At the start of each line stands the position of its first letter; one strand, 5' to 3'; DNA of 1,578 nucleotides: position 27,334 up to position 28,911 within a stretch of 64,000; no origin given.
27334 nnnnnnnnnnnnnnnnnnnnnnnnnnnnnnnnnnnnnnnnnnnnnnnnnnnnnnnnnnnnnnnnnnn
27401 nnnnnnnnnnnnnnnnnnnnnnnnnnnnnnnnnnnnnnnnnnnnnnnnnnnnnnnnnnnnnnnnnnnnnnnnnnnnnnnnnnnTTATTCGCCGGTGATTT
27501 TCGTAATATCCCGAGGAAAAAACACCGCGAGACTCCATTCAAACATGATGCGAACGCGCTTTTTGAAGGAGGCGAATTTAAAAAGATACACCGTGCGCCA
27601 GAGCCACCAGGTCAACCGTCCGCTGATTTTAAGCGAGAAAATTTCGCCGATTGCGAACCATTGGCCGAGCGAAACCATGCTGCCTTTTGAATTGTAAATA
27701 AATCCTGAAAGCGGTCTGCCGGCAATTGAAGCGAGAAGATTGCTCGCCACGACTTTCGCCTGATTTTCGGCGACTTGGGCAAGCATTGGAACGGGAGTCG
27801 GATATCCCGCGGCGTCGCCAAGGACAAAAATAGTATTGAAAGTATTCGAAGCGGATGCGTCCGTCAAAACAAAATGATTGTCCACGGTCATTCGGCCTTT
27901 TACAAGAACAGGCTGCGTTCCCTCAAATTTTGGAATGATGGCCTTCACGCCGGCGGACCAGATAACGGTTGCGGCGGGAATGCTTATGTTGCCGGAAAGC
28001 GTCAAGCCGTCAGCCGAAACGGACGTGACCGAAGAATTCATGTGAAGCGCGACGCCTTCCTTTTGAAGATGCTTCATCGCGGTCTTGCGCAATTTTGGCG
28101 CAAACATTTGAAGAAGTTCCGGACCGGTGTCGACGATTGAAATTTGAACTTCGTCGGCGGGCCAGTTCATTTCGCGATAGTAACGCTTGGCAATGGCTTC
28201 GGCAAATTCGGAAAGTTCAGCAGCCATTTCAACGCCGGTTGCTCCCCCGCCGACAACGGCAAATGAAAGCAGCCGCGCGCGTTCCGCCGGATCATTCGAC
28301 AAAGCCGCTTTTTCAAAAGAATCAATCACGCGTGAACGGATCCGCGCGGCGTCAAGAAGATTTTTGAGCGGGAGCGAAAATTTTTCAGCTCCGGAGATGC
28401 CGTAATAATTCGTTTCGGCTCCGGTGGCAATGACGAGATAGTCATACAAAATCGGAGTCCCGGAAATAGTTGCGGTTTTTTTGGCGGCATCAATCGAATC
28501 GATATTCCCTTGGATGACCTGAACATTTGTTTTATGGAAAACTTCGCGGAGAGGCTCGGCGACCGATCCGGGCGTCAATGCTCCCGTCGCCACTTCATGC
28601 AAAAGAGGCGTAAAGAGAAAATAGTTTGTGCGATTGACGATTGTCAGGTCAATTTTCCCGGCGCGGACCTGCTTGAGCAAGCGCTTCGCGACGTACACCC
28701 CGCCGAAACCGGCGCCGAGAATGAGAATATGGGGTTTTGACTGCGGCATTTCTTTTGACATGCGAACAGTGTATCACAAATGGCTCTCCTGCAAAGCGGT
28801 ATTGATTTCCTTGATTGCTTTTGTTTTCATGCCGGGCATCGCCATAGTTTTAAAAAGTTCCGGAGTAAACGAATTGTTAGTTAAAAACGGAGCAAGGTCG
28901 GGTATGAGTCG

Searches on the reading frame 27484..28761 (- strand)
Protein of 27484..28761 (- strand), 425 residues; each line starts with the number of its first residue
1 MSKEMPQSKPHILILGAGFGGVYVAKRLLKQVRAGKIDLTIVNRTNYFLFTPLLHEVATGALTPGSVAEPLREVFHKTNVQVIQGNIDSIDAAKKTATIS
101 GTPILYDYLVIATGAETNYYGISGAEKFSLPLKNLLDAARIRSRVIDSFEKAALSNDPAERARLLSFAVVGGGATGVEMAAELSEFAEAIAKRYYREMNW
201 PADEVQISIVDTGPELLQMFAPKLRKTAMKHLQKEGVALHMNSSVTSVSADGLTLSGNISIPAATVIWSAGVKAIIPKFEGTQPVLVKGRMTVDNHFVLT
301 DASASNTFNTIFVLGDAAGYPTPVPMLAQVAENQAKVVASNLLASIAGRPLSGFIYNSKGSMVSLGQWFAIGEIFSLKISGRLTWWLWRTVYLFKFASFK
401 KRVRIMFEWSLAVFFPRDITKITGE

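Call 26: search_protein_families(library=pfam, proteins=[window:27484-28761:-], max_evalue=0.00001)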
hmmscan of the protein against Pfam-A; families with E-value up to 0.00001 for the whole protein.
window:27484-28761:- (425 aa): 4 families
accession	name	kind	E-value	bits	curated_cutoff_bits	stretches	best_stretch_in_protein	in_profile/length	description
PF07992.20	Pyr_redox_2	-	4.2e-44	151.6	26.1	1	11-335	2-291/291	Pyridine nucleotide-disulphide oxidoreductase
PF00070.33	Pyr_redox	-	3.8e-11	43.8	22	1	167-252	2-70/82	Pyridine nucleotide-disulphide oxidoreductase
PF22366.1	NDH2_C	-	4e-10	40.2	27.7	1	359-418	2-62/62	NDH2 C-terminal domain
PF13454.12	NAD_binding_9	-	4.8e-08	33.6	21.8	0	14-46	2-34/155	FAD-NAD(P)-binding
